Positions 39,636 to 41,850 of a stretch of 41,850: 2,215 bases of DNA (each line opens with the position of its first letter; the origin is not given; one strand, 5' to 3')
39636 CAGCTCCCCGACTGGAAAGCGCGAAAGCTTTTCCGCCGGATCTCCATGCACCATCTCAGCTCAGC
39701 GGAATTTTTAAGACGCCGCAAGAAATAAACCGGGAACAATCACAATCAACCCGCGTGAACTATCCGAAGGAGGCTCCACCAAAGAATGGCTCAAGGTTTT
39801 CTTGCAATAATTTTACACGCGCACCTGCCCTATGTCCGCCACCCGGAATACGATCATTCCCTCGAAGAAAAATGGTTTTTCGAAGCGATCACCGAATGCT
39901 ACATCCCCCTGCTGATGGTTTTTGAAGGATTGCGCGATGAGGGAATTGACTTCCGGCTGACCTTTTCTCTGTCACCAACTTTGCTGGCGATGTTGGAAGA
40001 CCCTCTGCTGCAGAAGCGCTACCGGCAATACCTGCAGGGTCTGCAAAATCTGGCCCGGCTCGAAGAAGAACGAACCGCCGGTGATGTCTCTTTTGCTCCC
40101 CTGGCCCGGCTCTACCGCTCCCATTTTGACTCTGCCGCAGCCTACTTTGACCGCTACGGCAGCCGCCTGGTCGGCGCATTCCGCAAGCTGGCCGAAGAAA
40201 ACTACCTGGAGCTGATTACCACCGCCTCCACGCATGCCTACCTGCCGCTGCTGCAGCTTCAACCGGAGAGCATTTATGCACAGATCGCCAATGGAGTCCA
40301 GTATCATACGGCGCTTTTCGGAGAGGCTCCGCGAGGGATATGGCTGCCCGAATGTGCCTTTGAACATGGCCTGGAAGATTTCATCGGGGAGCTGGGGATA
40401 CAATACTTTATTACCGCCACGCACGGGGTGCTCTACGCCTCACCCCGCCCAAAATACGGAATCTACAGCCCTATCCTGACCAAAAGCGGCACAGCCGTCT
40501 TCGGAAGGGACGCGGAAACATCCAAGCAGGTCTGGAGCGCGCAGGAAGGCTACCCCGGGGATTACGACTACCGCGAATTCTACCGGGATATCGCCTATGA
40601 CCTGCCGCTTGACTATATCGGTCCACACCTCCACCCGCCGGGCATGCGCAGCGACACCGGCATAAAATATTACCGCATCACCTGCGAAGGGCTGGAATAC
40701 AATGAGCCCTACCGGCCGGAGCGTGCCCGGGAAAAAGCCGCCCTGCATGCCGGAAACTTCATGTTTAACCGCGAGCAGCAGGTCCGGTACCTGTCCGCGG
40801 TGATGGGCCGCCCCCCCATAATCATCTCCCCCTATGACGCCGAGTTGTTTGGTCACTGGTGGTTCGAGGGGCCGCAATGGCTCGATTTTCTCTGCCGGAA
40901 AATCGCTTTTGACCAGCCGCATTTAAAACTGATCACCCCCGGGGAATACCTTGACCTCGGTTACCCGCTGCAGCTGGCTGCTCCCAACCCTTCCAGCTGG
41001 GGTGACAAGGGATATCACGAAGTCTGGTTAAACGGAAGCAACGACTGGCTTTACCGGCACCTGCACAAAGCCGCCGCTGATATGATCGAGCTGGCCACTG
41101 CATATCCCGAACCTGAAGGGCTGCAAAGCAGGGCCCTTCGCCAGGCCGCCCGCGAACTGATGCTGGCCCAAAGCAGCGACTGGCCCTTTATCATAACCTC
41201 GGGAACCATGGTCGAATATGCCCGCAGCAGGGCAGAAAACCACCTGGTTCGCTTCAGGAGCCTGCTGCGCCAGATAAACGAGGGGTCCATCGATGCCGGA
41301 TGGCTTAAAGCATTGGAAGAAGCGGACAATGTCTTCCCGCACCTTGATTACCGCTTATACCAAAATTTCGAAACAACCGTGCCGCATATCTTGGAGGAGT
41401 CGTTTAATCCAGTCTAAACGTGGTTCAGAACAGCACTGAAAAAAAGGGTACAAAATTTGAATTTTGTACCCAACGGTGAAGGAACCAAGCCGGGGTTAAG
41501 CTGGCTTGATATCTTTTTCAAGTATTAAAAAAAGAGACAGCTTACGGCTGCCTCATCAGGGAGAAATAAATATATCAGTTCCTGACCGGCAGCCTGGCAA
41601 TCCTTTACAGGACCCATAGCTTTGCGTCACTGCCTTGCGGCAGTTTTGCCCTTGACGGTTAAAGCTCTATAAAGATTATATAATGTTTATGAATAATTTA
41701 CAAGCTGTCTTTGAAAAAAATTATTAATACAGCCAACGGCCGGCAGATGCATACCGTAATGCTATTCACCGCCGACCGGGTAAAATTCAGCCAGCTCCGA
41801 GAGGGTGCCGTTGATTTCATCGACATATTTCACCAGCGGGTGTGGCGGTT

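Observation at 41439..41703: Orphan c-di-GMP riboswitch unit with tandem terminators, converging on the glycogen branching-enzyme gene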

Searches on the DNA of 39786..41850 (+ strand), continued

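Call 52: search_with_rna_model(model_id=R1, sources=[L119, L126, L113, L127, L108, L129, L095, L101, L089, L106], max_evalue=0.001, show_alignments=10)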
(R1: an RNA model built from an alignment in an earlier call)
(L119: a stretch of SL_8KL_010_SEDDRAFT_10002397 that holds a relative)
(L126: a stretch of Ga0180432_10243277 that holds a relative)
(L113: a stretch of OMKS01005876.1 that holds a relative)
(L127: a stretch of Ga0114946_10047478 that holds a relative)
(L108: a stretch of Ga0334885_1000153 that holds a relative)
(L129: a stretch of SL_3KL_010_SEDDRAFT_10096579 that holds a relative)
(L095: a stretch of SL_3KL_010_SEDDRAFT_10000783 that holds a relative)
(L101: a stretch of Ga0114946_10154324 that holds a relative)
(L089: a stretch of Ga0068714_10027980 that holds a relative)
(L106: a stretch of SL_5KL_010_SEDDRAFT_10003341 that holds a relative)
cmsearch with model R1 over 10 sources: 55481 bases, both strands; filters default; matches with E-value up to 0.001: 10.
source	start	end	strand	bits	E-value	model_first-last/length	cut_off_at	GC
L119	5477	5626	-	109.7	2.2e-28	1-133/133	no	0.51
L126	1233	1386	+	92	1.6e-23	1-133/133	no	0.47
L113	586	729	+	75.9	4.5e-19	1-133/133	no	0.55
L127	1245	1392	-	74.1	1.4e-18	1-133/133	no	0.47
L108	8390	8537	-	69.1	3.3e-17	1-133/133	no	0.46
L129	104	245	+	69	3.4e-17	1-133/133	no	0.44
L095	4259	4408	+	66.7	1.4e-16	1-133/133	no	0.46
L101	1091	1236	+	64.6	5.4e-16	1-133/133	no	0.48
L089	730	869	-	63.6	1e-15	1-133/133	no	0.46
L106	3220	3370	+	58.9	2.1e-14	1-133/133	no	0.47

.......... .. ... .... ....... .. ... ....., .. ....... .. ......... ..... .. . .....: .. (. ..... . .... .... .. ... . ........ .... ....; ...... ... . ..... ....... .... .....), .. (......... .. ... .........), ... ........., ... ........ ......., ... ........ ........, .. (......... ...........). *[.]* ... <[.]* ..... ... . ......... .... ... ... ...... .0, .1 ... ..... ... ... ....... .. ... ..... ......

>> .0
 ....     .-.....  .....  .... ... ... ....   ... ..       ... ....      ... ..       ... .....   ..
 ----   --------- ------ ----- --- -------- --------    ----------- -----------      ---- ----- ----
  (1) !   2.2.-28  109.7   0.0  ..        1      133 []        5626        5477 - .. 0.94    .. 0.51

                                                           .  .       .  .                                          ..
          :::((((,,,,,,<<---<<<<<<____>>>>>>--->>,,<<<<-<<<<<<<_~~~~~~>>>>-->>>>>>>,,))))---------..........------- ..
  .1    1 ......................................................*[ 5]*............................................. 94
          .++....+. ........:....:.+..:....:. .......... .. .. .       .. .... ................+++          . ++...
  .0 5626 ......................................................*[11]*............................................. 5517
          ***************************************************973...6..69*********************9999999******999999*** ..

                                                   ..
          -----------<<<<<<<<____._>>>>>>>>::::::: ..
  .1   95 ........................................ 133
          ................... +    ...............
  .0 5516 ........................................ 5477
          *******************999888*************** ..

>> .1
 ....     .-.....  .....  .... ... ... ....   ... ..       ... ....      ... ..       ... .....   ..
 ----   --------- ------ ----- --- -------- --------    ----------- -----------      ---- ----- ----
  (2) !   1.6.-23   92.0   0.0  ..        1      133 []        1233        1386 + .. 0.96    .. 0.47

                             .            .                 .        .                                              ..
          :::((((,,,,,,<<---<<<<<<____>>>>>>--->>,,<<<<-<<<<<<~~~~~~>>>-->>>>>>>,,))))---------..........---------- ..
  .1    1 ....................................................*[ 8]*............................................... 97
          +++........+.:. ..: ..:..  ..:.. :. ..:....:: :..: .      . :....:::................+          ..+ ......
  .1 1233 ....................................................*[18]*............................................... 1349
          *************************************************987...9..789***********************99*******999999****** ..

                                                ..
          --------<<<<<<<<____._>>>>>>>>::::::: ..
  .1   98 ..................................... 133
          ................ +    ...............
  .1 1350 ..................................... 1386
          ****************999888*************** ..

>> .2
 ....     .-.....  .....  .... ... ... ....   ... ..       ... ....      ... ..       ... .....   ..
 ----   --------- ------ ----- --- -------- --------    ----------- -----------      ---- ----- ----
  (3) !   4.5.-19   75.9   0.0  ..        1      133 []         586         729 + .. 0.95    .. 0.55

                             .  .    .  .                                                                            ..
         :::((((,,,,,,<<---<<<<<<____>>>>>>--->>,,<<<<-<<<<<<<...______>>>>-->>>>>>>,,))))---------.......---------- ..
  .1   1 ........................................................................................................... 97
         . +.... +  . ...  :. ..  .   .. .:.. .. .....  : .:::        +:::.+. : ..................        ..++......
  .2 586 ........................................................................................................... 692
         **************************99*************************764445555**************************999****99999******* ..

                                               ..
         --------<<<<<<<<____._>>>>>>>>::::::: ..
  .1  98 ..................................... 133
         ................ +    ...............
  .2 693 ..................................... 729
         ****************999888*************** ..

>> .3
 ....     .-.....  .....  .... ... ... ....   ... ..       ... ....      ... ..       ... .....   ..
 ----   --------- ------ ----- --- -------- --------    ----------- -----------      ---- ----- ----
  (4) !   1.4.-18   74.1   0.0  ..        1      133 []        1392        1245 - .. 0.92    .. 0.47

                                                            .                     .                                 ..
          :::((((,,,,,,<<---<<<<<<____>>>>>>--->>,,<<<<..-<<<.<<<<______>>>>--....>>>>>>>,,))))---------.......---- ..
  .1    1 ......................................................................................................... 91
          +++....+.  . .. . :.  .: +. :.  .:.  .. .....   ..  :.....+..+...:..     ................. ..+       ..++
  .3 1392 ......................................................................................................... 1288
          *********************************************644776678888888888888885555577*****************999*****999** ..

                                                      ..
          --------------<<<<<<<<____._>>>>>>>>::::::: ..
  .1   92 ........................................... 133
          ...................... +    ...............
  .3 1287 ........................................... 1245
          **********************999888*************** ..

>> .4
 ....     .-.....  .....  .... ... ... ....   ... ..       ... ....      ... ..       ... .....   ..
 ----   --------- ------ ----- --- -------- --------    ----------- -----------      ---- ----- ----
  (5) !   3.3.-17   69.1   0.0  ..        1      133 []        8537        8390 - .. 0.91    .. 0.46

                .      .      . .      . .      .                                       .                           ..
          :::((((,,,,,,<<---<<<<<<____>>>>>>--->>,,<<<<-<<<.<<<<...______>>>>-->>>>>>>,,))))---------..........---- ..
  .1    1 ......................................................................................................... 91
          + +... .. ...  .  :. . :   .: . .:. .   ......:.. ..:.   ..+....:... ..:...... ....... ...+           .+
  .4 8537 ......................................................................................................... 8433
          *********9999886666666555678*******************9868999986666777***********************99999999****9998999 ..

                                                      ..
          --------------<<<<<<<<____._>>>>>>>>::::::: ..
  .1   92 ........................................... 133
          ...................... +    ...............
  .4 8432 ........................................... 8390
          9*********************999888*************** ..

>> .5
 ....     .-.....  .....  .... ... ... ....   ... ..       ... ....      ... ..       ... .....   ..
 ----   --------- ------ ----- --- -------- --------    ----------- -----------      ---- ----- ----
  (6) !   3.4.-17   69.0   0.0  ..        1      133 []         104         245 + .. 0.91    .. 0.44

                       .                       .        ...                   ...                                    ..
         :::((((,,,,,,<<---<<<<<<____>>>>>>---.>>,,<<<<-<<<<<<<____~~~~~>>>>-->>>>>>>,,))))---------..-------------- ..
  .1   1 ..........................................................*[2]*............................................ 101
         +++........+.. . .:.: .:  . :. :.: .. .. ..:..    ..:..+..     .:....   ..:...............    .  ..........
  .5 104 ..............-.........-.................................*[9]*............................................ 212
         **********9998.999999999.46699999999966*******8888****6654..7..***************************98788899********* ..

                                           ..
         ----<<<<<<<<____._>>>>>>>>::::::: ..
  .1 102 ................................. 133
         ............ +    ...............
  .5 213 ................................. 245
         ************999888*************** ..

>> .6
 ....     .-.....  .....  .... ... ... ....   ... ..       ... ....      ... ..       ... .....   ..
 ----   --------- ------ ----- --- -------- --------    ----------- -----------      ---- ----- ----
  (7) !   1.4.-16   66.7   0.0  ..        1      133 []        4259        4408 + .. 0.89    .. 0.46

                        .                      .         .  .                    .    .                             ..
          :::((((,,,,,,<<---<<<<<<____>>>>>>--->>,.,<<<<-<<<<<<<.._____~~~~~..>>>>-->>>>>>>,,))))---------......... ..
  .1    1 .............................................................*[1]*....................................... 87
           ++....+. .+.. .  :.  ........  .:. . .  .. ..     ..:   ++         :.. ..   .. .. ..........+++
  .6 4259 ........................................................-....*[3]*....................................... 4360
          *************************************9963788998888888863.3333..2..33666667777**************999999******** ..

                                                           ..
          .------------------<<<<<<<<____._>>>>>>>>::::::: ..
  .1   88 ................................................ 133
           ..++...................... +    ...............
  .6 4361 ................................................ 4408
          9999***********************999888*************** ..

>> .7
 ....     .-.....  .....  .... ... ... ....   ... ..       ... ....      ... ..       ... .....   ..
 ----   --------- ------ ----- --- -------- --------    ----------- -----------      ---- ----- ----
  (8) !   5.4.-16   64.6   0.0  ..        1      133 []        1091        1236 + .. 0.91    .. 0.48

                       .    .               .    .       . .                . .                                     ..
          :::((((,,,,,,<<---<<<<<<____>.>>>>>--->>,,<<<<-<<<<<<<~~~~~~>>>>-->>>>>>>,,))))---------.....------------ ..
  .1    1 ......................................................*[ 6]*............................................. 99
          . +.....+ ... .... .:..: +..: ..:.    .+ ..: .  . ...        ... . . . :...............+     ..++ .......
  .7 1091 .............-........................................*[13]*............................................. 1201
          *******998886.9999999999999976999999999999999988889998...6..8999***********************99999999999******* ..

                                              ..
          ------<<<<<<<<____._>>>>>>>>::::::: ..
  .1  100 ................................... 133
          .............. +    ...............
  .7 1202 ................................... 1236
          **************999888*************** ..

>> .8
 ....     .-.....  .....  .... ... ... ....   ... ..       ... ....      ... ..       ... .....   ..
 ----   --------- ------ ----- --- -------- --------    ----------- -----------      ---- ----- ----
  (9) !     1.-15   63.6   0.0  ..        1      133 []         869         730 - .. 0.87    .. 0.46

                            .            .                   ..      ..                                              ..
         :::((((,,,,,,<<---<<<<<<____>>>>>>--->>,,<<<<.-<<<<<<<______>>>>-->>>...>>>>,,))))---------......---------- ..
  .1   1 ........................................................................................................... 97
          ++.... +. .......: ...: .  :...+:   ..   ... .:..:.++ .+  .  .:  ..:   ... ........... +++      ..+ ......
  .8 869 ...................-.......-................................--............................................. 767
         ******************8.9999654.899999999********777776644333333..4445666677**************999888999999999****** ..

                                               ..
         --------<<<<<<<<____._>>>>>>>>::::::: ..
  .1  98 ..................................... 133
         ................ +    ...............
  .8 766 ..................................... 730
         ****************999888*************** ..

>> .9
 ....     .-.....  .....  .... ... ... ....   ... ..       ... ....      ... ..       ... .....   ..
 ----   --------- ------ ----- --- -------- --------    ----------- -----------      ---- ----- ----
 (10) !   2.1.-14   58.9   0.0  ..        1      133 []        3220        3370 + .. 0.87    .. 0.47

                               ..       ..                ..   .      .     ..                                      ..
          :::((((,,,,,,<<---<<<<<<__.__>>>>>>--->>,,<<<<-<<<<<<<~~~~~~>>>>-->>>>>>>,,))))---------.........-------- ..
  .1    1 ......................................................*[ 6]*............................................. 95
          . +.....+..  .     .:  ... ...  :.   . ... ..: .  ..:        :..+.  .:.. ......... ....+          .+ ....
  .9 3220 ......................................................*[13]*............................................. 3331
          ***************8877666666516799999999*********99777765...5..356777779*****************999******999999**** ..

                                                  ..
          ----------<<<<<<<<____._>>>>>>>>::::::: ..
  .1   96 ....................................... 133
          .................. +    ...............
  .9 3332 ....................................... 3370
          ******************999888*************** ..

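Call 59: search_with_rna_model(model_id=R1, sources=[L126, L113, L127, L108, L129, L134, L095, L101, L089, L103, L106, L088, L128, L096, L119, L090], max_evalue=0.001, make_alignment=true)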
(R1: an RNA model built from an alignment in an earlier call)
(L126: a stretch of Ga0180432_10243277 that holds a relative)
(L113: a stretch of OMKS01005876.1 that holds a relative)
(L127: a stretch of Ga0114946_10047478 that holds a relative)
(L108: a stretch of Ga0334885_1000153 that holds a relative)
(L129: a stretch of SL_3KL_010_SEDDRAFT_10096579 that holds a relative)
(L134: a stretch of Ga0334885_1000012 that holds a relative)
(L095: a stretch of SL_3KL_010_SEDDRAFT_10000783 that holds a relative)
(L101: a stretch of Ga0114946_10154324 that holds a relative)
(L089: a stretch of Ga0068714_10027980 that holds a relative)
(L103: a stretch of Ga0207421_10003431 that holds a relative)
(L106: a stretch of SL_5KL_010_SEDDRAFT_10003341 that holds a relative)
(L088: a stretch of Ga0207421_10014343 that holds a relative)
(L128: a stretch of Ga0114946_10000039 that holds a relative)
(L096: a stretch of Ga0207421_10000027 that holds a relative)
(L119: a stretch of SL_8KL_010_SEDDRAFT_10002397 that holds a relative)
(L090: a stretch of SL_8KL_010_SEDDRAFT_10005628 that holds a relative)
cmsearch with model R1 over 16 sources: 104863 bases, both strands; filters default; matches with E-value up to 0.001: 16.
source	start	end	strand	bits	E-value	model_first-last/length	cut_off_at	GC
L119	5477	5626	-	109.7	4.2e-28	1-133/133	no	0.51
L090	177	326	-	105.9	4.8e-27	1-133/133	no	0.52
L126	1233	1386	+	92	3e-23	1-133/133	no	0.47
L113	586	729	+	75.9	8.4e-19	1-133/133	no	0.55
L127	1245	1392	-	74.1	2.6e-18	1-133/133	no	0.47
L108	8390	8537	-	69.1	6.3e-17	1-133/133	no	0.46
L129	104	245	+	69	6.5e-17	1-133/133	no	0.44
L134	6184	6330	+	68.9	6.9e-17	1-133/133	no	0.45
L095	4259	4408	+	66.7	2.7e-16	1-133/133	no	0.46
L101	1091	1236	+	64.6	1e-15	1-133/133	no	0.48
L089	730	869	-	63.6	1.9e-15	1-133/133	no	0.46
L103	4285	4434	-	62.5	3.9e-15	1-133/133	no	0.47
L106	3220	3370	+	58.9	3.9e-14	1-133/133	no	0.47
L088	7037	7185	+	55.5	3.4e-13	1-133/133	no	0.41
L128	6530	6676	-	49.6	1.4e-11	1-133/133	no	0.48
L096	5847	5996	-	48.1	3.5e-11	1-133/133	no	0.43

Alignment A3: 16 matches aligned to the model, 221 columns, each read 5' to 3' on its own strand. Consensus structure (alignment columns), stored with it:
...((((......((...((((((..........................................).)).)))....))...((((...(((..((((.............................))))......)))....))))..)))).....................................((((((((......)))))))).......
